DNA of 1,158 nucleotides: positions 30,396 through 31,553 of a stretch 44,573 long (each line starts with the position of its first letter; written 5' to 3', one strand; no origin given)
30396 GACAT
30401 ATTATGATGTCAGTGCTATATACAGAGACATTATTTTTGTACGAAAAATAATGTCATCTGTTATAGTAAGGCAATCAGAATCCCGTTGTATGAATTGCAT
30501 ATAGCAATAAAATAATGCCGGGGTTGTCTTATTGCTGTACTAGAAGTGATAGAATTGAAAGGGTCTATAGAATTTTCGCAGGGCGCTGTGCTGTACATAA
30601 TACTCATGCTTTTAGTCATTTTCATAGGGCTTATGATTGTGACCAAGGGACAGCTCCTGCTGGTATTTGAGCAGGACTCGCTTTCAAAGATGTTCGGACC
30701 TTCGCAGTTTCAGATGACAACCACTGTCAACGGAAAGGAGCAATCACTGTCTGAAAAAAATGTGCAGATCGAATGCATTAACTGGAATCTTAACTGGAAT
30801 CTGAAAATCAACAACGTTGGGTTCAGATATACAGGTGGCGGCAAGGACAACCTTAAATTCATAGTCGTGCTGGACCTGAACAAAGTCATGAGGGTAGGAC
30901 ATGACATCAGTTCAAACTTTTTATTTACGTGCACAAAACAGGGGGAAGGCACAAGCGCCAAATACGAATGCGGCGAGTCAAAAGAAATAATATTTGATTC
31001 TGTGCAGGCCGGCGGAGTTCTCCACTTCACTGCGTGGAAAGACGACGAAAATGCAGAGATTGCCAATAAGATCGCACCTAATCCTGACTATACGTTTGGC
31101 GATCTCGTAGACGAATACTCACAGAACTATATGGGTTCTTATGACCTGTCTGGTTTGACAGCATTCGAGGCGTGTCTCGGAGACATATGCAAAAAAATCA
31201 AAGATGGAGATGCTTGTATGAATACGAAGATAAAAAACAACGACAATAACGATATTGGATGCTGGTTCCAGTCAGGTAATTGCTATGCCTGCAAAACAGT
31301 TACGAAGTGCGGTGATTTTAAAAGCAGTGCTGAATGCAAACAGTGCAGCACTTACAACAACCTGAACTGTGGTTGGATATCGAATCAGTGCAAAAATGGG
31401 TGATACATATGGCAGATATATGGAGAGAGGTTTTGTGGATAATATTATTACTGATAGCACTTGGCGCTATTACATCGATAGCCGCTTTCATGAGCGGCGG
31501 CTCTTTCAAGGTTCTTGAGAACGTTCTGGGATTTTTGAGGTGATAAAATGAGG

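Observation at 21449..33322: Divergent type IV pilus-like locus: intein-split ATPase, platform protein, and a 10-gene operon of helix-anchored proteins with no recognisable pilin globular domains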

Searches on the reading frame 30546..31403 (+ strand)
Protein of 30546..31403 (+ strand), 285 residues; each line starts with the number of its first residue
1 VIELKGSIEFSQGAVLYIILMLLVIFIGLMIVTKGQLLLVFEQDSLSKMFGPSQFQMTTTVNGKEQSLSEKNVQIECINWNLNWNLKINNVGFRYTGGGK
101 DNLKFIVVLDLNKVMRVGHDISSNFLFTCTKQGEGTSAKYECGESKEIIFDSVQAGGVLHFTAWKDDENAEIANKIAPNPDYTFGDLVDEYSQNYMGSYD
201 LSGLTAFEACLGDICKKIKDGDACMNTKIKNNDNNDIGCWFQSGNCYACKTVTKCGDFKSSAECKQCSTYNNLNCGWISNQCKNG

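Call 3: search_protein_families(library=pfam, proteins=[window:30546-31403:+], max_evalue=0.1)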
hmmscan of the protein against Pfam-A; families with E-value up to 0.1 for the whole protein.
window:30546-31403:+ (285 aa): 0 families

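Call 23: search_protein_families(library=ncbifam, proteins=[window:30546-31403:+], max_evalue=0.01)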
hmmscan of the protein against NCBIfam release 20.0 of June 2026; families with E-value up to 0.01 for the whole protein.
window:30546-31403:+ (285 aa): 0 families

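Call 44: find_homologous_proteins(query=window:30546-31403:+, max_evalue=0.001)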
Query window:30546-31403:+ (285 aa): 5 proteins with E <= 0.001 among 330 candidates.
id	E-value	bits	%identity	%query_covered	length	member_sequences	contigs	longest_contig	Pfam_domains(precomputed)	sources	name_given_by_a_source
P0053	6.3e-190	647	100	99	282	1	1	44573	-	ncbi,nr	ncbi:hypothetical protein HYZ41_01160 [archaeon]|nr:hypothetical protein [archaeon]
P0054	1.1e-92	328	56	99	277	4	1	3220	-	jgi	-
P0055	1.9e-31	127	33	97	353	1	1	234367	-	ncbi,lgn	ncbi:MAG: hypothetical protein QXD48_01045 [Candidatus Aenigmatarchaeota archaeon]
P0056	1.8e-30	124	32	98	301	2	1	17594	-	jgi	-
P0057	2.0e-27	114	31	98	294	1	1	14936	-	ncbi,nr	ncbi:MAG: hypothetical protein NT120_02370 [Candidatus Aenigmarchaeota archaeon]|nr:hypothetical pro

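Call 69: predict_structure(alignment_id=A3)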
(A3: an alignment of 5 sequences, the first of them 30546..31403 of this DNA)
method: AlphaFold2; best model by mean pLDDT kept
length: 285 residues; sequences in the alignment: 5
mean_pLDDT: 79.2   pTM: 0.71
mean pLDDT of the five models: 79.2, 77.6, 77.6, 77.4, 76.0
residues with pLDDT >= 90: 60; 70-90: 171; 50-70: 27; < 50: 27
segments of 3 or more residues with pLDDT < 50: 1-10, 33-47
pLDDT, mean of each block of 10 residues (from residue 1): 41 71 70 44 48 76 84 79 80 80 90 86 91 74 88 81 90 82 85 86 82 87 83 79 89 88 89 90 87
secondary structure, 60 per line:
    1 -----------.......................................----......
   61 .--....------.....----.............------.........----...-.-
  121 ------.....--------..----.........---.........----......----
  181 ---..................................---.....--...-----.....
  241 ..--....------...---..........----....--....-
elements in order: H12-50 E55-61 E64-67 E74-78 E83-95 E102-110 E115-117 E127-131 E146-154 E158-166 H171-176 H184-194 E195-205 H206-217 H221-225 E228-230 E236-242 E245-248 H261-270 E275-278 E281-284

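Call 72: fold_search(model_id=the predicted structure, library=pdb)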
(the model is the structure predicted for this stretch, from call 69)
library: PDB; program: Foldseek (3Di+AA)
matches with E <= 10: 1595; with E <= 0.001: 0
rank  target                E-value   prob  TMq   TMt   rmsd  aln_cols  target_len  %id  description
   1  7uie_B                2.7e-02  0.51  0.18  0.32  10.2       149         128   13  Crystal structure of HcE-JLE-G6 (released 2023-04-05)
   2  9kgk_B                3.2e-02  0.38  0.17  0.30   9.8       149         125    8  Structure of the complex of LGR4 with NB18 (released 2025-07-16)
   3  8jlx_H                3.4e-02  0.60  0.16  0.32   9.9       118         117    9  CCHFV envelope protein Gc in complex with Gc13 (released 2024-01-24)
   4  8zpp_H                3.4e-02  0.54  0.16  0.31  10.7       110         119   11  Local CryoEM structure of the SARS-CoV-2 BA.5 in complex with ORB10 Fab (released 2024-12-25)
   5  7wog_A                4.2e-02  0.28  0.14  0.25  10.0       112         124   12  SARS-CoV-2 Omicron S monomer complexed with 553-49 (released 2022-07-20)
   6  9n5y_I                4.5e-02  0.38  0.15  0.28   9.9       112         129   12  Hemagglutinin CA09 homotrimer bound to AEL31302/AEL31311 Fab (released 2025-11-12)
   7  8dul_H                4.5e-02  0.33  0.14  0.26  10.4       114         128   10  Cryo-EM Structure of Antibody SKT05 in complex with Western Equine Encephalitis Virus spike (local refinement from VLP (released 2023-07-05)
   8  8iv5_A                4.7e-02  0.44  0.16  0.30  10.1       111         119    8  Cryo-EM structure of SARS-CoV-2 spike protein in complex with double nAbs 8H12 and 1C4 (local refinement) (released 2023-08-16)
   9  1nma_H                5.0e-02  0.41  0.17  0.34  10.8       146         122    9  N9 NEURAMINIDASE COMPLEXES WITH ANTIBODIES NC41 AND NC10: EMPIRICAL FREE-ENERGY CALCULATIONS CAPTURE SPECIFICITY TREND (released 1995-09-15)
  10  3hbg                  5.0e-02  0.21  0.15  0.13  12.1       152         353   12  Structure of recombinant Chicken Liver Sulfite Oxidase mutant C185S (released 2010-04-14)
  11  8k3a_B                5.3e-02  0.54  0.20  0.36   9.6       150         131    9  SOD1 and Nanobody2 complex (released 2024-07-17)
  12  7mhy_M                5.3e-02  0.44  0.16  0.32  10.5       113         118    9  Human Hedgehog acyltransferase (HHAT) in complex with palmitoyl-CoA and two Fab antibody fragments (released 2021-06-16)
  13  9jin_C                5.3e-02  0.25  0.14  0.25  12.3       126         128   13  Rat hepatitis E virus capsid protein E2s domain in complex with Fab H4 (released 2025-07-23)
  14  8xxw_H                6.2e-02  0.21  0.14  0.25  10.8       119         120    9  Fab M2-7 complexed with SARS-Cov2 RBD and human ACE2 (released 2024-06-19)
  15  6mb3_K                6.6e-02  0.28  0.13  0.27   9.4       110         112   11  Cryo-EM structure of the circumsporozoite protein of Plasmodium falciparum with a vaccine-elicited antibody reveals ma (released 2018-10-31)
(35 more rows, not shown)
